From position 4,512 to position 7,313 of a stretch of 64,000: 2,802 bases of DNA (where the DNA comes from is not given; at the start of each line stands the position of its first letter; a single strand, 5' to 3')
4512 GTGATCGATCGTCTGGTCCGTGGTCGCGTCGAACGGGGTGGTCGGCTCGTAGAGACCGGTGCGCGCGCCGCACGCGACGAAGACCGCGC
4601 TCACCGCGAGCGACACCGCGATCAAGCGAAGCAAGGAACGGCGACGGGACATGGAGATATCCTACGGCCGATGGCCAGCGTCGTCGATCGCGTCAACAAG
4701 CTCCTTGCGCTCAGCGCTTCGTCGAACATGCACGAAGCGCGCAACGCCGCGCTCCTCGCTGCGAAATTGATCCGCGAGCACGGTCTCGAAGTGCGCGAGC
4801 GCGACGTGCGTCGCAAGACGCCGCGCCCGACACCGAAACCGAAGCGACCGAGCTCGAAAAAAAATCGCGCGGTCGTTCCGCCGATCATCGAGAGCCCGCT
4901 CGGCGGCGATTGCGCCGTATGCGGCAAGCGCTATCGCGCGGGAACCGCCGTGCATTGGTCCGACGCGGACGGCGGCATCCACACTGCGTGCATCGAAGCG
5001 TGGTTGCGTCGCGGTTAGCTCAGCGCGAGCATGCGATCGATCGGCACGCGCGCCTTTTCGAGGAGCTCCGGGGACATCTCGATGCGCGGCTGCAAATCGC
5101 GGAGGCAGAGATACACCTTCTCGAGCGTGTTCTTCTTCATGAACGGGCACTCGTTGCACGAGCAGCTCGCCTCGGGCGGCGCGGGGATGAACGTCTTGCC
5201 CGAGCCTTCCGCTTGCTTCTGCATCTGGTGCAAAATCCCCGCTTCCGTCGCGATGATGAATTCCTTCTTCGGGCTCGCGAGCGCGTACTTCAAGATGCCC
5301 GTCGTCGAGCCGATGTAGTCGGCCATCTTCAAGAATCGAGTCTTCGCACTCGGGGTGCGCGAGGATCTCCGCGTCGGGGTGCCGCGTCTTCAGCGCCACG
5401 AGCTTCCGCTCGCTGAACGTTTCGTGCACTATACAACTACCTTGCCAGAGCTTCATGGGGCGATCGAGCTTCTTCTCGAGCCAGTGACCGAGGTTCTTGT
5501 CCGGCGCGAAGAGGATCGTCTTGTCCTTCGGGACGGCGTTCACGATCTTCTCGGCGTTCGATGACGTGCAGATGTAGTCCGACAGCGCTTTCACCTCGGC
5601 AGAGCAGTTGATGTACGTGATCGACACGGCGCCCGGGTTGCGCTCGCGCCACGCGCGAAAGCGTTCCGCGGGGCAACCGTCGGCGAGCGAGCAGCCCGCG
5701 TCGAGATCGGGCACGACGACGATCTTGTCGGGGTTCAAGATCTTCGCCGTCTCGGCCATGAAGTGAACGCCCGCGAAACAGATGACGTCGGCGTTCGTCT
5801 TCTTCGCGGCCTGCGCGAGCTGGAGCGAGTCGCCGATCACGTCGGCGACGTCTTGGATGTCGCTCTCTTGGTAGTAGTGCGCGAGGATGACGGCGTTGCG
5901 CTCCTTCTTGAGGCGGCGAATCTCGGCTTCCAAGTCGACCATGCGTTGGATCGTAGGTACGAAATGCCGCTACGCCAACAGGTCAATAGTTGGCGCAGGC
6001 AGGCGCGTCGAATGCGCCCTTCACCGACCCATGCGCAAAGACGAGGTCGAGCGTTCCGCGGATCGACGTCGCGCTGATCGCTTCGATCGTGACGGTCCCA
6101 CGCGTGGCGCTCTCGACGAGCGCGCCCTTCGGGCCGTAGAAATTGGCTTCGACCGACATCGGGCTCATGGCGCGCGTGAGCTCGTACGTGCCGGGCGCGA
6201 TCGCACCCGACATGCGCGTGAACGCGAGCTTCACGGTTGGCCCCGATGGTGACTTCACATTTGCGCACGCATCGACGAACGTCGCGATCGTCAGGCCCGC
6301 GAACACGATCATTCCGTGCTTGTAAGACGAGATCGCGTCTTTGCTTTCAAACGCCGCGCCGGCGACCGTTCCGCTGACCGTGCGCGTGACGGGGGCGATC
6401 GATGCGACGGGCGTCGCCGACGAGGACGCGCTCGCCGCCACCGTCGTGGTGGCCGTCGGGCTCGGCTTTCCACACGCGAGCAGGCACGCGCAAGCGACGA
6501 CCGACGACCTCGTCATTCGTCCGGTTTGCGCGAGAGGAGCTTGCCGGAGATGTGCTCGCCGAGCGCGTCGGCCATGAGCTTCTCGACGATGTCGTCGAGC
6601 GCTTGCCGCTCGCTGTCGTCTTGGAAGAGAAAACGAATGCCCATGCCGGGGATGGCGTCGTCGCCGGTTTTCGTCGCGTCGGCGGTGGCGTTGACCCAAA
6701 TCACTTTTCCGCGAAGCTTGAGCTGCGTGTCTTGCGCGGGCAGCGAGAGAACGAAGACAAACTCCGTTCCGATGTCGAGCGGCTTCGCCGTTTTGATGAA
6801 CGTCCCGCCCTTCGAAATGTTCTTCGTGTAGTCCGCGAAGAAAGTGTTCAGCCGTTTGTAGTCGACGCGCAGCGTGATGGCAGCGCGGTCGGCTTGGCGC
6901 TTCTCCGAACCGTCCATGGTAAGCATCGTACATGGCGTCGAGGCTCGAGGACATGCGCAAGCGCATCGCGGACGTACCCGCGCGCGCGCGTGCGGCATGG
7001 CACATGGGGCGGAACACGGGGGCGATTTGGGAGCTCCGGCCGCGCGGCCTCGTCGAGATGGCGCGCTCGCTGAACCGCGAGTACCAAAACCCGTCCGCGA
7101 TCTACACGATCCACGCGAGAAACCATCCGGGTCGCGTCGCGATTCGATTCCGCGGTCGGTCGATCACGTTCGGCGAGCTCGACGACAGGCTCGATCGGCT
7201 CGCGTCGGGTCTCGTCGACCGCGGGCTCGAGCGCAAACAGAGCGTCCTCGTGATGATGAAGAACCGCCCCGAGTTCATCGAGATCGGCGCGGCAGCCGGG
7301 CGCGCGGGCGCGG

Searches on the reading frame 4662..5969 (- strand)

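Call 17: search_protein_families(library=pfam, proteins=[window:4662-5969:-], max_evalue=0.001)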
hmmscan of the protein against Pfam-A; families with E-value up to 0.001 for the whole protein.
window:4662-5969:- (435 aa): 1 family
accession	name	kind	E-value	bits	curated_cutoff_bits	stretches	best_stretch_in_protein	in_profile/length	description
PF02445.21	NadA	-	1.8e-89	300.3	27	1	16-215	2-201/295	Quinolinate synthetase A protein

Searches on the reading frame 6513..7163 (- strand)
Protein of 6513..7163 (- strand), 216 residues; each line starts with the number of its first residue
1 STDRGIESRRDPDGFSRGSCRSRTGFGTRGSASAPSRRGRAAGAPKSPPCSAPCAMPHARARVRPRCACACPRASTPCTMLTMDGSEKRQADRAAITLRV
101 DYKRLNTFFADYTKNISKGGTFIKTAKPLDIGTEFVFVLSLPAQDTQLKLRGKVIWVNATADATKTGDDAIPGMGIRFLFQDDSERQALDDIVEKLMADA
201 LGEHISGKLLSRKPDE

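Call 17: search_protein_families(library=pfam, proteins=[window:6513-7163:-], max_evalue=0.001)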
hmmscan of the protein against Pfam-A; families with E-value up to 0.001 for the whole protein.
window:6513-7163:- (216 aa): 1 family
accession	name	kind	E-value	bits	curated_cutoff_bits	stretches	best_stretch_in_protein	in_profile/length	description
PF07238.19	PilZ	-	1.2e-12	48.4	22.5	1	87-194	1-101/102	PilZ domain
